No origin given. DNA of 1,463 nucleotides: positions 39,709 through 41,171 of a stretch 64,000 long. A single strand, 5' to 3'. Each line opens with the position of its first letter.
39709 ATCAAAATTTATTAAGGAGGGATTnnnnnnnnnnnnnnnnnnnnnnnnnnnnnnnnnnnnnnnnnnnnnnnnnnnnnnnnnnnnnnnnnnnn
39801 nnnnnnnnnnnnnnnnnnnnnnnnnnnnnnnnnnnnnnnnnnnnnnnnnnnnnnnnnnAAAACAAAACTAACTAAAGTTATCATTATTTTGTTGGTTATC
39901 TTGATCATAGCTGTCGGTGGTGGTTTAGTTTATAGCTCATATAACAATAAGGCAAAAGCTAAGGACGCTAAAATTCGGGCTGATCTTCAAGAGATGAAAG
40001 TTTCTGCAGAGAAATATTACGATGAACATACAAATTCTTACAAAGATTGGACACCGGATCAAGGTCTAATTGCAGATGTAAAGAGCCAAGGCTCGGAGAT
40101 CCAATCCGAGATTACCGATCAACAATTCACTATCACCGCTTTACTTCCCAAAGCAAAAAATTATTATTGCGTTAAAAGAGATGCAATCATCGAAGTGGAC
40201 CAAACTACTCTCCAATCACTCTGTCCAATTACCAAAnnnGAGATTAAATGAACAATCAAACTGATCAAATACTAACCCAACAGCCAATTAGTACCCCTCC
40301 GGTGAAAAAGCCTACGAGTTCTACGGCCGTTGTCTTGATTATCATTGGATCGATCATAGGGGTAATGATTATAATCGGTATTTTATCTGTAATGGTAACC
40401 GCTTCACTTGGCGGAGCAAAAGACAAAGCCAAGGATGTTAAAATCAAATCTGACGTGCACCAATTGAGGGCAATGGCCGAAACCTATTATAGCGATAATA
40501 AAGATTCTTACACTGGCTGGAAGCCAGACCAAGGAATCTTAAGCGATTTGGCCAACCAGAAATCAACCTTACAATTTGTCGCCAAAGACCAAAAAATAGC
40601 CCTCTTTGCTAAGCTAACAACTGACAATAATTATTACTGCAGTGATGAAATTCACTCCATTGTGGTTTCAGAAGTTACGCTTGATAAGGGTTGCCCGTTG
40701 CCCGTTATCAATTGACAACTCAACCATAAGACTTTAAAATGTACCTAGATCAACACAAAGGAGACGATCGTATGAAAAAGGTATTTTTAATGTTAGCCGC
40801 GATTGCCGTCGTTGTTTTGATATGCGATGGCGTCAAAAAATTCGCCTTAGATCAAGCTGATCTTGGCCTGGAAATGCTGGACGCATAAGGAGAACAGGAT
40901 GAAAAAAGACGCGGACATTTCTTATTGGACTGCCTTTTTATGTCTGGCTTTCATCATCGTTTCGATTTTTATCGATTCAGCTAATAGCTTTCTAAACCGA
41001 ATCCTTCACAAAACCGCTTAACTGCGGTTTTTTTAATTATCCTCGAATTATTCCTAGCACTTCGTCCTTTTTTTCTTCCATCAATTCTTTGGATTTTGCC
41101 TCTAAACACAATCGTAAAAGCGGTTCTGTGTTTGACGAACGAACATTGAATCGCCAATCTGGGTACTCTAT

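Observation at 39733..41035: Tandem GspG/pseudopilin-like paralogs with an ordinary TM anchor instead of a class III prepilin signal, followed by two ~40-aa TM peptides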

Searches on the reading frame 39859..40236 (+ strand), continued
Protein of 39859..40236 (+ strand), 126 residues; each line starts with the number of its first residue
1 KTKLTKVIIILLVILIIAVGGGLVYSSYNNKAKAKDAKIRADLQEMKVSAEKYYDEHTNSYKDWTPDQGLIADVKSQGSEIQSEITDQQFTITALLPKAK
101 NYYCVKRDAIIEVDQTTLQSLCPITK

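Call 80: find_encoding_contigs(protein=P0041, flank=6000, max_places=2)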
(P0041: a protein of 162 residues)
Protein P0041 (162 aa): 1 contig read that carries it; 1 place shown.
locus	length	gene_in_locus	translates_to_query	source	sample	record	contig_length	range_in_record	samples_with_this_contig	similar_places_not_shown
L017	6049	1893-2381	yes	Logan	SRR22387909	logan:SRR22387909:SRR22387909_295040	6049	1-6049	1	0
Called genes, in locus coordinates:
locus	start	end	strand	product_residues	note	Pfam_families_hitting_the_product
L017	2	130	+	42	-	?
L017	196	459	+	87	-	-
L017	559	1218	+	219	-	-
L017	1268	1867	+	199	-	-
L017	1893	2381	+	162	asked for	-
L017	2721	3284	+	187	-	-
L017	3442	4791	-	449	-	PF02878:PGM_PMM_I, PF02879:PGM_PMM_II, PF02880:PGM_PMM_III, PF00408:PGM_PMM_IV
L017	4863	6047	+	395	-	?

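Call 84: list_cluster_members(proteins=[P0009, P0007, P0011, P0063, P0082, P0053, P0014, P0015, P0008, P0070])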
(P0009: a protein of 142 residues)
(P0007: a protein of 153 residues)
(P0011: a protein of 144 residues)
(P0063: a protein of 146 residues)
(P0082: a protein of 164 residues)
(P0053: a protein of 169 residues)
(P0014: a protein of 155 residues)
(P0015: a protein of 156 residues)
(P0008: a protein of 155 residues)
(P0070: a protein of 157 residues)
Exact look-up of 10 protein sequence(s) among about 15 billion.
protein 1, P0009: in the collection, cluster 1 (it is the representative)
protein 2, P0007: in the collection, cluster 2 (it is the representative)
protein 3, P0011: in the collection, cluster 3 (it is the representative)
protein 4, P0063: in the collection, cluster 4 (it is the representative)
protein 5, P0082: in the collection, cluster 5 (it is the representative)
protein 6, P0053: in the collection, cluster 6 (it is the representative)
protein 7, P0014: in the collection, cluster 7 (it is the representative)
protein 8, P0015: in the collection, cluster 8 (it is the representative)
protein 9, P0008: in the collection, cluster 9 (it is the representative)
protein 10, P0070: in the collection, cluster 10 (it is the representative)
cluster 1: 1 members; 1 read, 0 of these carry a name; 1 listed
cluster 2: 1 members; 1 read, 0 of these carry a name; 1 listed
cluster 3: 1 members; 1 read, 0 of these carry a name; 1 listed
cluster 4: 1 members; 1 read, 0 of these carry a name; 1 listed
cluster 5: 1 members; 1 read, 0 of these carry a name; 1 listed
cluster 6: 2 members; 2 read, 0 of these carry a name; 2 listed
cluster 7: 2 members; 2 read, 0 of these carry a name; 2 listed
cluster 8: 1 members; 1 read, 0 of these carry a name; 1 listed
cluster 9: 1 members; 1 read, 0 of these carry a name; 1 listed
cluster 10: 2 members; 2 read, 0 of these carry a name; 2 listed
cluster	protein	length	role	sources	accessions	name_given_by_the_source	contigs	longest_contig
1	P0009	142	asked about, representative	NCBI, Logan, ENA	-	-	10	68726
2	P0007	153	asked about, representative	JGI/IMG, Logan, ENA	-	-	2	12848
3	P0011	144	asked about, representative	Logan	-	-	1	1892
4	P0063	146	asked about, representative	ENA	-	-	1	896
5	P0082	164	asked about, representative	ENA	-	-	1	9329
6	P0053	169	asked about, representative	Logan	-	-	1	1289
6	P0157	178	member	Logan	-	-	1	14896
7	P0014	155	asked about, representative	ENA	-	-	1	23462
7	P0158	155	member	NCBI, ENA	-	-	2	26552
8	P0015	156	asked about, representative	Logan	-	-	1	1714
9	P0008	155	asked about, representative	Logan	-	-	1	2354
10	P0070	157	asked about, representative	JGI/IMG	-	-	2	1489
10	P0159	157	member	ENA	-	-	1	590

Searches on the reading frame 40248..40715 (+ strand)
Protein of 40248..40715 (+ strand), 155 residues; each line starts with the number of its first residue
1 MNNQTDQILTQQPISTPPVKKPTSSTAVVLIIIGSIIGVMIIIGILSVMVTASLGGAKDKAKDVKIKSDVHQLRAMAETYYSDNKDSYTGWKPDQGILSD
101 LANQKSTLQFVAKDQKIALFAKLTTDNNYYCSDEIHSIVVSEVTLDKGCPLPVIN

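Call 3: search_protein_families(library=pfam, proteins=[window:40248-40715:+], max_evalue=1)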
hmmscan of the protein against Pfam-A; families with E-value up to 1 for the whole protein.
window:40248-40715:+ (155 aa): 2 families
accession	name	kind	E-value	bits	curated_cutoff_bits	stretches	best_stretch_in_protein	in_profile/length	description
PF06897.17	DUF1269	-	0.013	16.2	26.9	1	32-71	6-45/100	Protein of unknown function (DUF1269)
PF18883.6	AC_1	-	0.064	13.7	27.1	1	98-134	3-37/114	Autochaperone Domain Type 1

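Call 4: search_protein_families(library=ncbifam, proteins=[window:40248-40715:+], max_evalue=1)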
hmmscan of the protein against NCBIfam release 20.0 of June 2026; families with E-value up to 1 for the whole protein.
window:40248-40715:+ (155 aa): 5 families
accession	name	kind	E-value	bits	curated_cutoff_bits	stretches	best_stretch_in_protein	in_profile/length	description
TIGR01710.1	typeII_sec_gspG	equivalog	2.8e-05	24.2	88.85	1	36-86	8-58/134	type II secretion system major pseudopilin GspG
NF006283.1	PRK08455.1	equivalog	0.0012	18.5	187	1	20-87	11-75/182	flagellar basal body-associated protein FliL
NF010008.0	PRK13481.1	equivalog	0.061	12.6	270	1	11-77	27-89/269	glycosyltransferase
TIGR01708.2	typeII_sec_gspH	equivalog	0.24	11.4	80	1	39-75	12-45/169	type II secretion system minor pseudopilin GspH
NF040912.1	SGM_5486_fam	subfamily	0.28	11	35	1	29-49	14-34/37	SGM_5486 family transporter-associated protein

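Call 7: find_homologous_proteins(query=window:40248-40715:+, max_evalue=0.001)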
Query window:40248-40715:+ (155 aa): 1 proteins with E <= 0.001 among 19 candidates.
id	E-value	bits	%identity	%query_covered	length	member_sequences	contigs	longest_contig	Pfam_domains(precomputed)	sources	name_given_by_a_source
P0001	2.6e-94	330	100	100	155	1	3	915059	-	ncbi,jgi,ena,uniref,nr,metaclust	ncbi:TPA: hypothetical protein DD449_03555 [Candidatus Berkelbacteria bacterium]|uniref:Uncharacteri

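Call 27: find_homologous_proteins(query=A2, max_evalue=0.00001)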
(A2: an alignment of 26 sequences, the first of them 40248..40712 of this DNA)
Query A2 (26 sequences) (155 aa, profile of the alignment): 7 proteins with E <= 0.00001 among 2264 candidates.
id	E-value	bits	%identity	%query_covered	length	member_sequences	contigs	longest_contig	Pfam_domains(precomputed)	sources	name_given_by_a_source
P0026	5.7e-50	187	33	68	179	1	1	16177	-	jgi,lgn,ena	-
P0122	1.0e-49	186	29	77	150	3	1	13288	-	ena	-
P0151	7.8e-47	177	35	80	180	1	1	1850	-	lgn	-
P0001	1.7e-36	143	100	100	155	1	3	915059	-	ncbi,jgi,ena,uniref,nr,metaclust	ncbi:TPA: hypothetical protein DD449_03555 [Candidatus Berkelbacteria bacterium]|uniref:Uncharacteri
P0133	1.6e-35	140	29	50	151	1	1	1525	-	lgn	-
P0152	1.2e-30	124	30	66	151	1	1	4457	-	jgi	-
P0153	2.4e-20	91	38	42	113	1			-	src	-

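Call 32: predict_structure(alignment_id=A2)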
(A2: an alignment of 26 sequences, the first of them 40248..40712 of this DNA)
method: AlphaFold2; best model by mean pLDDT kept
length: 155 residues; sequences in the alignment: 26
mean_pLDDT: 79.7   pTM: 0.59
mean pLDDT of the five models: 79.7, 78.6, 78.1, 78.0, 77.7
residues with pLDDT >= 90: 77; 70-90: 32; 50-70: 25; < 50: 21
segments of 3 or more residues with pLDDT < 50: 1-4, 134-146
pLDDT, mean of each block of 10 residues (from residue 1): 47 60 78 94 91 85 95 95 94 96 94 89 88 55 48 53
secondary structure, 60 per line:
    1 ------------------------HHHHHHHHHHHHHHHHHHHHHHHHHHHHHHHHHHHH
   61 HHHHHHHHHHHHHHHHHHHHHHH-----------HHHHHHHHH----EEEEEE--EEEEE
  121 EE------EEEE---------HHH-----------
elements in order: H25-83 H95-103 E108-113 E116-122 E129-132

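Call 34: fold_search(model_id=the predicted structure, library=pdb)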
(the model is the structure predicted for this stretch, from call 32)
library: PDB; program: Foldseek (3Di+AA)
matches with E <= 10: 115; with E <= 0.001: 0
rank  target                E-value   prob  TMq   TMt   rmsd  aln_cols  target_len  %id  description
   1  5vzl_C                8.3e-01  0.21  0.21  0.35   6.0        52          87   21  cryo-EM structure of the Cas9-sgRNA-AcrIIA4 anti-CRISPR complex (released 2017-07-26)
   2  2r3z_B                2.8e+00  0.13  0.16  0.34   2.3        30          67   10  Crystal structure of mouse IP-10 (released 2008-08-12)
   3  7z1z_B                2.8e+00  0.04  0.15  0.12  17.3        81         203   12  MVV strand transfer complex (STC) intasome in complex with LEDGF/p75 at 3.5 A resolution (released 2022-05-11)
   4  2r3z_D                3.1e+00  0.11  0.15  0.34   2.1        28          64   11  Crystal structure of mouse IP-10 (released 2008-08-12)
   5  7u32_B                3.3e+00  0.06  0.16  0.12   9.8        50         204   12  MVV cleaved synaptic complex (CSC) intasome at 3.4 A resolution (released 2022-05-11)
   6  4tma_B                3.3e+00  0.03  0.18  0.09  11.2        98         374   10  Crystal structure of gyrase bound to its inhibitor YacG (released 2014-07-23)
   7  5wbf_C                3.5e+00  0.06  0.22  0.13  10.7       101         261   11  Double CACHE (dCACHE) sensing domain of TlpC chemoreceptor from Helicobacter pylori (released 2017-11-08)
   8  1o7y_A                3.8e+00  0.12  0.16  0.34   2.3        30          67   13  Crystal structure of IP-10 M-form (released 2003-05-08)
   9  3hp3_A                3.8e+00  0.08  0.14  0.31   2.5        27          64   22  Crystal structure of CXCL12 (released 2010-01-26)
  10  9bw9_B                4.0e+00  0.03  0.14  0.09  16.1        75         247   13  Tetrameric Complex of full-length HIV-1 integrase protein bound to the integrase binding domain of LEDGF/p75 (released 2025-06-25)
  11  2kol_MODEL_1_A        4.3e+00  0.07  0.16  0.33   9.1        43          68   21  Solution structure of human SDF1-alpha H25R (released 2010-10-06)
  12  7u32_E                4.3e+00  0.05  0.15  0.09  10.7        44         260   16  MVV cleaved synaptic complex (CSC) intasome at 3.4 A resolution (released 2022-05-11)
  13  7zpp_M                4.3e+00  0.03  0.14  0.09  15.9        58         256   14  Cryo-EM structure of the MVV CSC intasome at 4.5A resolution (released 2022-05-11)
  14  7u32_F                4.3e+00  0.03  0.14  0.09  16.7        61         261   13  MVV cleaved synaptic complex (CSC) intasome at 3.4 A resolution (released 2022-05-11)
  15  5m0r_E                4.6e+00  0.04  0.15  0.09   9.7        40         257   18  Cryo-EM reconstruction of the maedi-visna virus (MVV) strand transfer complex (released 2017-01-18)
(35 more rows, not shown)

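Call 42: find_related_loci(query=A4, collection=genome_contigs, flank=5000)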
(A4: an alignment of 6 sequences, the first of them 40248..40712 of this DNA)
Query A4 (155 aa) in genome_contigs; peptide patterns used: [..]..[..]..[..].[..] (x = any residue, [..] = any of these).
91 stretches matched a pattern; 4 encode a relative of the query (tblastn E <= 1e-3); 4 distinct loci.
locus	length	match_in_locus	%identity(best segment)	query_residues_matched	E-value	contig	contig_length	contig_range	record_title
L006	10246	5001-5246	42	20-104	2e-14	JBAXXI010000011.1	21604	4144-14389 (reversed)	MAG: Candidatus Berkelbacteria bacterium isolate ELA735 MAG735_11, whole genome shotgun sequence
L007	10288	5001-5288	35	39-131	5e-11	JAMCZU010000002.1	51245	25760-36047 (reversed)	MAG: Patescibacteria group bacterium isolate FK_Sedi_B_Bin.291 NODE_1660_length_51245_cov_32.4856, whole genome shotgun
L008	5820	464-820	33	39-148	7e-11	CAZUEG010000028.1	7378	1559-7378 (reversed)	MAG TPA_asm: uncultured Candidatus Saccharibacteria bacterium isolate binchicken_co387_178 genome assembly, contig: NODE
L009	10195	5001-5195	32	21-86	4e-5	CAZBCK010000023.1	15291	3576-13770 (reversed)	MAG TPA_asm: uncultured Candidatus Saccharibacteria bacterium isolate binchicken_co256_1022 genome assembly, contig: NOD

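Call 45: find_encoding_contigs(protein=P0001, flank=4000, max_places=3)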
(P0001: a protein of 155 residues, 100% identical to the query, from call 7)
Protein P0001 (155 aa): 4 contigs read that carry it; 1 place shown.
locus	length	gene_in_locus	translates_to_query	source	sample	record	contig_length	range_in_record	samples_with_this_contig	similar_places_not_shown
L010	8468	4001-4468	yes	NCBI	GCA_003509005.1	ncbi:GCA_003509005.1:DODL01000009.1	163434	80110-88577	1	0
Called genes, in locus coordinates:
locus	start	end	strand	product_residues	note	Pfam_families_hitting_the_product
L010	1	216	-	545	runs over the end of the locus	PF00118:Cpn60_TCP1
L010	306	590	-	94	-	PF00166:Cpn10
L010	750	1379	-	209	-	PF01909:NTP_transf_2 (weak)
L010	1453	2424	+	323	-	PF00579:tRNA-synt_1b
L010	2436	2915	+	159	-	-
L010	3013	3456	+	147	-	PF00583:Acetyltransf_1, PF13673:Acetyltransf_10, PF13508:Acetyltransf_7, PF08445:FR47 (weak)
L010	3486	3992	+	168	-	-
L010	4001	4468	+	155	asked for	-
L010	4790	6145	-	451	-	PF02878:PGM_PMM_I, PF02879:PGM_PMM_II, PF02880:PGM_PMM_III, PF00408:PGM_PMM_IV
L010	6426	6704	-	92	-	-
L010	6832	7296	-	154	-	-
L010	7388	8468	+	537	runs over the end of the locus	PF06418:CTP_synth_N, PF00117:GATase, PF07722:Peptidase_C26 (weak)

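Call 53: search_protein_families(library=pfam, alignment_id=A2, max_evalue=0.01)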
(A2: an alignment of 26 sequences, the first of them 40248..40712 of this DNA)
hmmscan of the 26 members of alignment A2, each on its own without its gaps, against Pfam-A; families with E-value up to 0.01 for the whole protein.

A. member 1, window:40248-40712:+ (155 aa): 0 families

B. families by the number of members that match (of 26 scanned): 7 families
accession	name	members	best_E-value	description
PF06897.17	DUF1269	1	0.00022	Protein of unknown function (DUF1269)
PF06024.17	Orf78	1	0.0013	Orf78 (ac78)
PF15820.10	ECSCR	1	0.0025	Endothelial cell-specific chemotaxis regulator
PF00802.24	Glycoprotein_G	1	0.0048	Pneumovirus attachment glycoprotein G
PF11381.13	DUF3185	1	0.0052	Protein of unknown function (DUF3185)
PF04277.18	OAD_gamma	1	0.0059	Oxaloacetate decarboxylase, gamma chain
PF16732.10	ComP_DUS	1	0.0077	Type IV minor pilin ComP, DNA uptake sequence receptor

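Call 85: find_related_loci(query=window:40248-40712:+, collection=metagenome_contigs, flank=3000)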
Query window:40248-40712:+ (155 aa) in metagenome_contigs; peptide patterns used: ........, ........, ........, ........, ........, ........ (x = any residue, [..] = any of these).
248 stretches matched a pattern, but none encodes a relative of the query by tblastn (E <= 1e-3).

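Call 86: find_related_loci(query=A4, collection=metagenome_contigs, flank=4000)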
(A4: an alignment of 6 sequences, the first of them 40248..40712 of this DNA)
Query A4 (155 aa) in metagenome_contigs; peptide patterns used: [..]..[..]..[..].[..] (x = any residue, [..] = any of these).
93 stretches matched a pattern; 6 encode a relative of the query (tblastn E <= 1e-3); 6 distinct loci.
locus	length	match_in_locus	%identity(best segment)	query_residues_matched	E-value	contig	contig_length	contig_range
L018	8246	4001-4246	42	20-104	9e-15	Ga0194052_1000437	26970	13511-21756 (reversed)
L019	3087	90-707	29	18-137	1e-13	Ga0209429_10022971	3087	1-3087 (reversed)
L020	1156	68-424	33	39-148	3e-11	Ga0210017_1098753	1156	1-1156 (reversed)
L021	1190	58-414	33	39-148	3e-11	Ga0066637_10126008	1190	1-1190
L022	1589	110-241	39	53-98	3e-6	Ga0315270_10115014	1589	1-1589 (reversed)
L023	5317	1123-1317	32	21-86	2e-5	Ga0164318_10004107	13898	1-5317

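Call 89: find_homologous_proteins(query=L006:2624-3700:+, max_evalue=1e-40)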
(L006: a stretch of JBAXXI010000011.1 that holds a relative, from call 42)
Query L006:2624-3700:+ (359 aa): 8000 proteins with E <= 1e-40 among 8000 candidates; the best 120 are listed.
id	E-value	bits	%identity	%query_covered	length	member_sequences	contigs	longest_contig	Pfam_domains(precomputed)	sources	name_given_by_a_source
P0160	2.5e-213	725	94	99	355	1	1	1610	PF00437.27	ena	-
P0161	1.2e-211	720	92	99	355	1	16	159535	PF00437.27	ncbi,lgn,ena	-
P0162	1.4e-208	710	91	99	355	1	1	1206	PF00437.27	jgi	-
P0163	2.0e-208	709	91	99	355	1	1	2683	PF00437.27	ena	-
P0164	3.0e-208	709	91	99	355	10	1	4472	PF00437.27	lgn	-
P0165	7.3e-208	707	91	99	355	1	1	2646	PF00437.27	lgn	-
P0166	1.3e-207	707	91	99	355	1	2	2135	PF00437.27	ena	-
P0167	3.1e-207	705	91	99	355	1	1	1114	PF00437.27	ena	-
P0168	8.5e-207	704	90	99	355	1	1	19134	PF00437.27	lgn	-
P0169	3.2e-206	702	89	99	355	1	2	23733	PF00437.27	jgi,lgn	-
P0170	9.0e-206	700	89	99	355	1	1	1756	PF00437.27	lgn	-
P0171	1.5e-205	700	90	99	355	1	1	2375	PF00437.27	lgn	-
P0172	2.8e-204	696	89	99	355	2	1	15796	PF00437.27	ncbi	-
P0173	5.2e-204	695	89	99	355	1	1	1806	PF00437.27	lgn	-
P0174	4.3e-198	675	87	97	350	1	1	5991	PF00437.27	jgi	-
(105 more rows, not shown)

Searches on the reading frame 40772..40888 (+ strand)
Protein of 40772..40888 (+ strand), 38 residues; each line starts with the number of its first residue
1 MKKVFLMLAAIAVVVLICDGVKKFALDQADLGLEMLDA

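Call 3: search_protein_families(library=pfam, proteins=[window:40772-40888:+], max_evalue=1)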
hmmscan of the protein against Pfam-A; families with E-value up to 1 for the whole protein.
window:40772-40888:+ (38 aa): 0 families

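Call 4: search_protein_families(library=ncbifam, proteins=[window:40772-40888:+], max_evalue=1)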
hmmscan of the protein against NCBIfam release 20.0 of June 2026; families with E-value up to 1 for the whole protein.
window:40772-40888:+ (38 aa): 1 family
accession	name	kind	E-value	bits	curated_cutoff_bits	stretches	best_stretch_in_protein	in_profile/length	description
NF050142.1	PG1828_fam_lipo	equivalog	0.055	14.2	50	1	1-14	1-14/59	PG1828 family lipoprotein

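Call 63: list_cluster_members(proteins=[window:40772-40885:+, window:40739-40885:+, window:40899-41018:+, window:40863-41018:+, window:39733-40236:+])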
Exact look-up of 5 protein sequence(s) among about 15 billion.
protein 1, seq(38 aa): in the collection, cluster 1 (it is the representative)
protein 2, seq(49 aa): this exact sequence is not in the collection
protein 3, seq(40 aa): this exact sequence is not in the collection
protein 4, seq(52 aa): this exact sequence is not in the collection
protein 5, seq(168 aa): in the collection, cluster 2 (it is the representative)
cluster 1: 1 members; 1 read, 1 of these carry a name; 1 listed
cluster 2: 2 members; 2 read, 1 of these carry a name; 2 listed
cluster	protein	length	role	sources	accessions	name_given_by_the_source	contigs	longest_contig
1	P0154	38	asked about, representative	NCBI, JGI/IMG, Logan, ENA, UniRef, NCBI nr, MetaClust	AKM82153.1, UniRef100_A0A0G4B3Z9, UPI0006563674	MAG: hypothetical protein UT28_C0001G0344 [Berkelbacteria bacterium GW2011_GWE1_39_12] | Uncharacterized protein n=1 Tax=Berkelbacteria bacterium GW2011_GWE1_39_12 TaxID=1618337 ... | status=active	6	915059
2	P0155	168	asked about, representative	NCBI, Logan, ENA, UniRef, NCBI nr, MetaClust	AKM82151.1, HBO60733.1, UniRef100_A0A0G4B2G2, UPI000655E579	TPA: hypothetical protein DD449_03550 [Candidatus Berkelbacteria bacterium] | Uncharacterized protein n=1 Tax=Berkelbacteria bacterium GW2011_GWE1_39_12 TaxID=1618337 ... | MAG: hypothetical protein UT28_C0001G0342 [Berkelbacteria bacterium GW2011_GWE1_39_12]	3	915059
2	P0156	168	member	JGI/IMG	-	-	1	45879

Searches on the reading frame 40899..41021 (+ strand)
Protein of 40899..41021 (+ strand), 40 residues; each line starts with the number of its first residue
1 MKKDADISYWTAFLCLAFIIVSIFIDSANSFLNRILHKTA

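Call 3: search_protein_families(library=pfam, proteins=[window:40899-41021:+], max_evalue=1)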
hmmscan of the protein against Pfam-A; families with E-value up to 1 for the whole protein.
window:40899-41021:+ (40 aa): 1 family
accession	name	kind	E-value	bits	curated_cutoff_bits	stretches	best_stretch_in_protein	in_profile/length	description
PF13220.11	DUF4028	-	0.24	11.6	25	1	19-38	1-20/65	Protein of unknown function (DUF4028)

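Call 4: search_protein_families(library=ncbifam, proteins=[window:40899-41021:+], max_evalue=1)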
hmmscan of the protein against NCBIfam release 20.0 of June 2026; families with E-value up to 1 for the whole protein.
window:40899-41021:+ (40 aa): 0 families
